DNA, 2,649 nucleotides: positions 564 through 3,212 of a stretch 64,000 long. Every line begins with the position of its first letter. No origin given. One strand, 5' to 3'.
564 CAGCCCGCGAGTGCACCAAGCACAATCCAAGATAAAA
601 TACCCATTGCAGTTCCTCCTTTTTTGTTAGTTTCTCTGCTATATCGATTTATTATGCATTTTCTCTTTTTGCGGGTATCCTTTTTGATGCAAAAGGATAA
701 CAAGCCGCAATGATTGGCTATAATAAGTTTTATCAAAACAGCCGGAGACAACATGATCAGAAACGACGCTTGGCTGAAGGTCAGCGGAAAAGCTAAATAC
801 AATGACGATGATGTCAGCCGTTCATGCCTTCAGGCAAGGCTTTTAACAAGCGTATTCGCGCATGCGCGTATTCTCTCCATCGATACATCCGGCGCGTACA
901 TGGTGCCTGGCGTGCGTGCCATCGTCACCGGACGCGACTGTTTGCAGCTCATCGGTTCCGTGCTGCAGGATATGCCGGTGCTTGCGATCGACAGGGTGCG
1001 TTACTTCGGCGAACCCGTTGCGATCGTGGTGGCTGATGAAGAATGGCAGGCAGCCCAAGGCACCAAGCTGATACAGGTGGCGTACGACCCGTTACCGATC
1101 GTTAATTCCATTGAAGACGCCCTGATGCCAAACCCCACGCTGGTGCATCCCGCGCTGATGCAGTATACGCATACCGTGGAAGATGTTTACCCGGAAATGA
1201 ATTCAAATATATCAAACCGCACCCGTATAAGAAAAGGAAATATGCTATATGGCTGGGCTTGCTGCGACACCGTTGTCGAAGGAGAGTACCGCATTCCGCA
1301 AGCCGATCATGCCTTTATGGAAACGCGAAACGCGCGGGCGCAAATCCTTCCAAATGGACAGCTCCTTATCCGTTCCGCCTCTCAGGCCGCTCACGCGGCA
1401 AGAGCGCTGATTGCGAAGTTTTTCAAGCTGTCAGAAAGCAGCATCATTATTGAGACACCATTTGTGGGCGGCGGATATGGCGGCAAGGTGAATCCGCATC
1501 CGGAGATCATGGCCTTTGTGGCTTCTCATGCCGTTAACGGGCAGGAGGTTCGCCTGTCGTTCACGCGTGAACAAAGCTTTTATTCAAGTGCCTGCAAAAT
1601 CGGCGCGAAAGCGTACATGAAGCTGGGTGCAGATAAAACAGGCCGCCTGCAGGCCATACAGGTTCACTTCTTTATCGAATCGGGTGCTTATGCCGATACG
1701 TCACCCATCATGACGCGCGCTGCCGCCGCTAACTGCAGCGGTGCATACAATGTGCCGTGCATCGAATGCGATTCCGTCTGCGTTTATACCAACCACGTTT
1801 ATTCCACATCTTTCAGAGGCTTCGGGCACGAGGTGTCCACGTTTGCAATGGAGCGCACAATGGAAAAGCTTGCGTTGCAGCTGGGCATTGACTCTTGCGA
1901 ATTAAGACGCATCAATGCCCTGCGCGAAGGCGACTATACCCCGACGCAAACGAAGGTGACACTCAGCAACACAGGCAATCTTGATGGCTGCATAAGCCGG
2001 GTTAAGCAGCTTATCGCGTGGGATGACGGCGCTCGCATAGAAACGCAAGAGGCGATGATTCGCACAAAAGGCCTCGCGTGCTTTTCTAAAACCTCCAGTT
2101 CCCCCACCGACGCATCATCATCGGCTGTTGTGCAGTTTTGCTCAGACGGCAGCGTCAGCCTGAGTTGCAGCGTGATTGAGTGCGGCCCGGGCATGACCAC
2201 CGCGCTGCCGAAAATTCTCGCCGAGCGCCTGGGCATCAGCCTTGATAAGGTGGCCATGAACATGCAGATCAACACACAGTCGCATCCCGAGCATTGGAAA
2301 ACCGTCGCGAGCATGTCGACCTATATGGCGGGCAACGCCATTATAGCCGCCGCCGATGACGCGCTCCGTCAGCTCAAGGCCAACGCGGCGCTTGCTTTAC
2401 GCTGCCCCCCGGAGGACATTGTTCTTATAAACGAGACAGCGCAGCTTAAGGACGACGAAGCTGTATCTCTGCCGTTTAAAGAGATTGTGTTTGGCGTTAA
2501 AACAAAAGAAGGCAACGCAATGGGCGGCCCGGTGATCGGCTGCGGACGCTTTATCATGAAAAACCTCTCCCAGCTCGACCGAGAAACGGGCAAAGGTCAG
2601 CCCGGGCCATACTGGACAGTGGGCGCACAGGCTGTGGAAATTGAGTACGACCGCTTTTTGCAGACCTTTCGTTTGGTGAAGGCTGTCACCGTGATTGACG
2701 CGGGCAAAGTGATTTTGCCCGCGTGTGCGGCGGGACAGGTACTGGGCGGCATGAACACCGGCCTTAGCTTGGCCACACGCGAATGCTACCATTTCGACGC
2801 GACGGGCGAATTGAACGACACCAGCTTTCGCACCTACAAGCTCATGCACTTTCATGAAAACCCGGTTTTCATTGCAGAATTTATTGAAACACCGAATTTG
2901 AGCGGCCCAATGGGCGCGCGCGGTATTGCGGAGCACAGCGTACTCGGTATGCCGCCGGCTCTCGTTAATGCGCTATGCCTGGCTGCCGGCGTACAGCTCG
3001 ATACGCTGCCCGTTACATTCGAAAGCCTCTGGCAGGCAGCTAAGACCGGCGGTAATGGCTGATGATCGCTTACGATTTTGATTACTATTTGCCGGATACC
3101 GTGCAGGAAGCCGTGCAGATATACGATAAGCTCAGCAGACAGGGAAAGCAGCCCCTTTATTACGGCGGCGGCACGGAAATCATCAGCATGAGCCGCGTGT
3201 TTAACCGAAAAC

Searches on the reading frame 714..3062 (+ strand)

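Call 11: search_protein_families(library=pfam, proteins=[window:714-3062:+], max_evalue=0.001)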
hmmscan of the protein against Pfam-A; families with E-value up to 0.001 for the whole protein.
window:714-3062:+ (782 aa): 3 families
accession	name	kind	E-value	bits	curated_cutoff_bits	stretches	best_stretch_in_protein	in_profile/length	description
PF02738.23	MoCoBD_1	-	5e-65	219.4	27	1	160-402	3-244/244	Molybdopterin cofactor-binding domain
PF20256.3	MoCoBD_2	-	1.4e-55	189.3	27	1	431-717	3-283/283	Molybdopterin cofactor-binding domain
PF01315.27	Ald_Xan_dh_C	-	5.5e-22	78.6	31.3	1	24-128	1-110/110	Aldehyde oxidase and xanthine dehydrogenase, a/b hammerhead domain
